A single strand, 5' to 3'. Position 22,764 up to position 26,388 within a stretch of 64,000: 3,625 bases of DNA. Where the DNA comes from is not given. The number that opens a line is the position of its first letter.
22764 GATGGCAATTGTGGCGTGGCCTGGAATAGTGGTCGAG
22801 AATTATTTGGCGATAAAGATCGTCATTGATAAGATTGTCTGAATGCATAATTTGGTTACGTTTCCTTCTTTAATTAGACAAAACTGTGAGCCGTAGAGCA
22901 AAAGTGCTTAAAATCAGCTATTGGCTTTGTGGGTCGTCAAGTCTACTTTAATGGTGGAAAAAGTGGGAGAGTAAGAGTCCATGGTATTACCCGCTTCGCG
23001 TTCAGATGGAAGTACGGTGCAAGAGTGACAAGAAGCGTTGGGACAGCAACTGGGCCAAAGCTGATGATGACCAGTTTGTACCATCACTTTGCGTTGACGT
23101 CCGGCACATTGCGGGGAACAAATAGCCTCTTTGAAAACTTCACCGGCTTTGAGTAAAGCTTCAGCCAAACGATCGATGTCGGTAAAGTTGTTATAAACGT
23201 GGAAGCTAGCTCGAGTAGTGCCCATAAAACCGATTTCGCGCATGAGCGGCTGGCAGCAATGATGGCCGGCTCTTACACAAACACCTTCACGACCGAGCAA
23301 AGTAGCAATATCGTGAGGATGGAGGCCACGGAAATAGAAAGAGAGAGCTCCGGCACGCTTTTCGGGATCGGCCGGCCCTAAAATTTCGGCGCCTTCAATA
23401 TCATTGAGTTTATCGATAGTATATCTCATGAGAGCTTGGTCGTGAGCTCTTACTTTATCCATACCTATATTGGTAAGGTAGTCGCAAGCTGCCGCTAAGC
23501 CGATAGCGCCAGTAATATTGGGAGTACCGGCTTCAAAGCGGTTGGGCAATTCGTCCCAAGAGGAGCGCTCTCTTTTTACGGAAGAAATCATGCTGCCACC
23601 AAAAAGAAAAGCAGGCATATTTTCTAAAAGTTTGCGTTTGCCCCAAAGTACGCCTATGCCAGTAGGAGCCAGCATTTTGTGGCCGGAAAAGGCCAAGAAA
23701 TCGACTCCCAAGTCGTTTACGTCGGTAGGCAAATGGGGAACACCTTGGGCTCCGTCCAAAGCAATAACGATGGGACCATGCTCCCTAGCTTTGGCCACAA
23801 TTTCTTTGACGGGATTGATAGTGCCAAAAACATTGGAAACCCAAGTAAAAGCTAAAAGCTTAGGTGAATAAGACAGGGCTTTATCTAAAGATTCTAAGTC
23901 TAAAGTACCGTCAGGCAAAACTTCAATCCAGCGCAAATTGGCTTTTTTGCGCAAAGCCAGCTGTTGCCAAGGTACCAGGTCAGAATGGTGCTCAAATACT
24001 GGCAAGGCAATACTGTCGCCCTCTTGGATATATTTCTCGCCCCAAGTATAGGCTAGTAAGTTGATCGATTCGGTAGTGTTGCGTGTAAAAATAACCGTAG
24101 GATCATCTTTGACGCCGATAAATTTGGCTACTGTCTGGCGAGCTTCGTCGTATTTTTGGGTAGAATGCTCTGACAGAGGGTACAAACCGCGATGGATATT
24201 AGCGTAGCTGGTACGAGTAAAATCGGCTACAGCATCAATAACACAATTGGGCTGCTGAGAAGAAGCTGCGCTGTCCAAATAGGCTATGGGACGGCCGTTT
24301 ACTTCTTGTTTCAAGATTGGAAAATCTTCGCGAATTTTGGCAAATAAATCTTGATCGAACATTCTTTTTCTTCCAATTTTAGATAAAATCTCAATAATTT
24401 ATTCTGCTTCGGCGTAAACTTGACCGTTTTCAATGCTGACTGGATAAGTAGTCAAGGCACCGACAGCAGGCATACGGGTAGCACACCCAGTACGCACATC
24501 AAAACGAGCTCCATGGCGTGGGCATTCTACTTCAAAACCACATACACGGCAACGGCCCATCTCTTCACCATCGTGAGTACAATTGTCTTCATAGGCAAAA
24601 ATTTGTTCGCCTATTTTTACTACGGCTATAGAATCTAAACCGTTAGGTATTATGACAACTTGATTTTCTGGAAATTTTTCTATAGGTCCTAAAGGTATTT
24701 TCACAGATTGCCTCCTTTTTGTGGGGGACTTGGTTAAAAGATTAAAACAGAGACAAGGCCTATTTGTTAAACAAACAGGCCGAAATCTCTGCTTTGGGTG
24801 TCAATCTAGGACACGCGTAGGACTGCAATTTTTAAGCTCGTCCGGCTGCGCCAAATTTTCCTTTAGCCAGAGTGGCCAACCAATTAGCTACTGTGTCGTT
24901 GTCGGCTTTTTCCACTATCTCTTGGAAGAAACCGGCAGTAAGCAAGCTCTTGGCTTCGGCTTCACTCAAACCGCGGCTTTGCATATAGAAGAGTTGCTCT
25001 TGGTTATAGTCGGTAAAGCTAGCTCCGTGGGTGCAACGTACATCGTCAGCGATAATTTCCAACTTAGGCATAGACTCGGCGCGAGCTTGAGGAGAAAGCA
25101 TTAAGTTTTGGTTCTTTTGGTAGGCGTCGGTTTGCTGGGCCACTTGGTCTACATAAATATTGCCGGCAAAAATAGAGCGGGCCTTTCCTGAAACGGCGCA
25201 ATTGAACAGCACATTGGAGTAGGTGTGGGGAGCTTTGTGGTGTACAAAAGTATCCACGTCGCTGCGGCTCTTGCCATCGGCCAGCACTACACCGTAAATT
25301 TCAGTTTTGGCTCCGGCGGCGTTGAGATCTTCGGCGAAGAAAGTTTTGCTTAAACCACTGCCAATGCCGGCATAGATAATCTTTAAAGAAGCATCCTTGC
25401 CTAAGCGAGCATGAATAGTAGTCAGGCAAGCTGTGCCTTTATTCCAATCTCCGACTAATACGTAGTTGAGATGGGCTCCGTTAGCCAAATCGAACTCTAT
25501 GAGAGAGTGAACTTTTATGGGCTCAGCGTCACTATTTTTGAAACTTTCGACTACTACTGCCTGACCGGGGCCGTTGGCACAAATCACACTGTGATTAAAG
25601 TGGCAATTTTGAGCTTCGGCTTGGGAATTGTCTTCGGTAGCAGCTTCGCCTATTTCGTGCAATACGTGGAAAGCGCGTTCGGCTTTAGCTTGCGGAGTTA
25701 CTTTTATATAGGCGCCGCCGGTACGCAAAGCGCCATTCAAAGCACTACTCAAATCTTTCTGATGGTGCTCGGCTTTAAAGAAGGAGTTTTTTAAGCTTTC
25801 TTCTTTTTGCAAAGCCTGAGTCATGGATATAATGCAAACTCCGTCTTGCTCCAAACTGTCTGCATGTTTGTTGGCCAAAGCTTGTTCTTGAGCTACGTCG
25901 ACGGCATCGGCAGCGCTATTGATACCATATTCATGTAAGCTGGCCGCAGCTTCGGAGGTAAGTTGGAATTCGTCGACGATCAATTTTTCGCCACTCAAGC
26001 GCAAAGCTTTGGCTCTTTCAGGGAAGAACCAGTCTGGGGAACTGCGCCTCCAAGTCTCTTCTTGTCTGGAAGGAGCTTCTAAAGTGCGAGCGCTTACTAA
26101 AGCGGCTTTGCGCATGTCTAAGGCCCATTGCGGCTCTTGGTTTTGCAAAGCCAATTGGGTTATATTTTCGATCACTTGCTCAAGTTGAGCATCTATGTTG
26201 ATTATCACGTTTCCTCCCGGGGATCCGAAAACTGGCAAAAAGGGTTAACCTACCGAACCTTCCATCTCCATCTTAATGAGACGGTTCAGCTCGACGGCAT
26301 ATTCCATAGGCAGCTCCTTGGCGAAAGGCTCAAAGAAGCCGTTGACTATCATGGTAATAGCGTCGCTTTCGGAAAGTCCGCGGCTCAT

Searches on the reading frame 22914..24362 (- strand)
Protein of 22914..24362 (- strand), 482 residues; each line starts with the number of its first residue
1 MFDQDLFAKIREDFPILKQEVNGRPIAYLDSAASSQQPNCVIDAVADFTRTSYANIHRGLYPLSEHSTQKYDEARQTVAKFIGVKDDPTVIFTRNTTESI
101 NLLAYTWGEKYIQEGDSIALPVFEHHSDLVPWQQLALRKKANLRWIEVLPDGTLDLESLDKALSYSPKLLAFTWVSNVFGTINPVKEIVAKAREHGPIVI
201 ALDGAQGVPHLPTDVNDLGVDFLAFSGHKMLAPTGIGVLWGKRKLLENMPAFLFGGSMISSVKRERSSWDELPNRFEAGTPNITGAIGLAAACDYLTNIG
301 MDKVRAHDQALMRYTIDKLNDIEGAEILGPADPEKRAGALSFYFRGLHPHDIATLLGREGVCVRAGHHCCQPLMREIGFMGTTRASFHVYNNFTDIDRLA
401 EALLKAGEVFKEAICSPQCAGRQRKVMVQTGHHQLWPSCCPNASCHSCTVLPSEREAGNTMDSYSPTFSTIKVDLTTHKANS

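Call 51: search_protein_families(library=pfam, proteins=[window:22914-24362:-], max_evalue=0.00001)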
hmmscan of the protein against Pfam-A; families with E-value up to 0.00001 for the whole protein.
window:22914-24362:- (482 aa): 1 family
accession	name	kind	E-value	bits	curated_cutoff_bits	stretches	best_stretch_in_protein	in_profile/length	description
PF00266.25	Aminotran_5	-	1.9e-136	455.3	21.5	1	28-399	2-371/371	Aminotransferase class-V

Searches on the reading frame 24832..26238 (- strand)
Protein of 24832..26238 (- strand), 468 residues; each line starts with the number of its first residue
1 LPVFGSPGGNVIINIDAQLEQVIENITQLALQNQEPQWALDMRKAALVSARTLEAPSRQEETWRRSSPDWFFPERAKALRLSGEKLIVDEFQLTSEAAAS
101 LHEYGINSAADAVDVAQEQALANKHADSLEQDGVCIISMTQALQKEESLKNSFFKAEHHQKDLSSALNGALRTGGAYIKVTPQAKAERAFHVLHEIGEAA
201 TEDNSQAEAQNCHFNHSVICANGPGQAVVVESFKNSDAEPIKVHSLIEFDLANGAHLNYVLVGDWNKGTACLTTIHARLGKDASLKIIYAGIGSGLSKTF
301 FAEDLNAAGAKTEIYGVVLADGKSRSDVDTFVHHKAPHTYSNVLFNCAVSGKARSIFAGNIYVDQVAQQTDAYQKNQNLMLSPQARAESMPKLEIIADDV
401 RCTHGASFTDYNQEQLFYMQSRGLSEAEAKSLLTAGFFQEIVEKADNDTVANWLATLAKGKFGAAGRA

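Call 53: search_protein_families(library=pfam, proteins=[window:24832-26238:-], max_evalue=0.00001)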
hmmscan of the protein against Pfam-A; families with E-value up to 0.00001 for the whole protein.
window:24832-26238:- (468 aa): 1 family
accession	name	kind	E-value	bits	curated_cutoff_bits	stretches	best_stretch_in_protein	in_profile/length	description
PF01458.23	SUFBD_core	-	1.3e-65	221.6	27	1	209-437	6-232/232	SUF system FeS cluster assembly, SufBD core domain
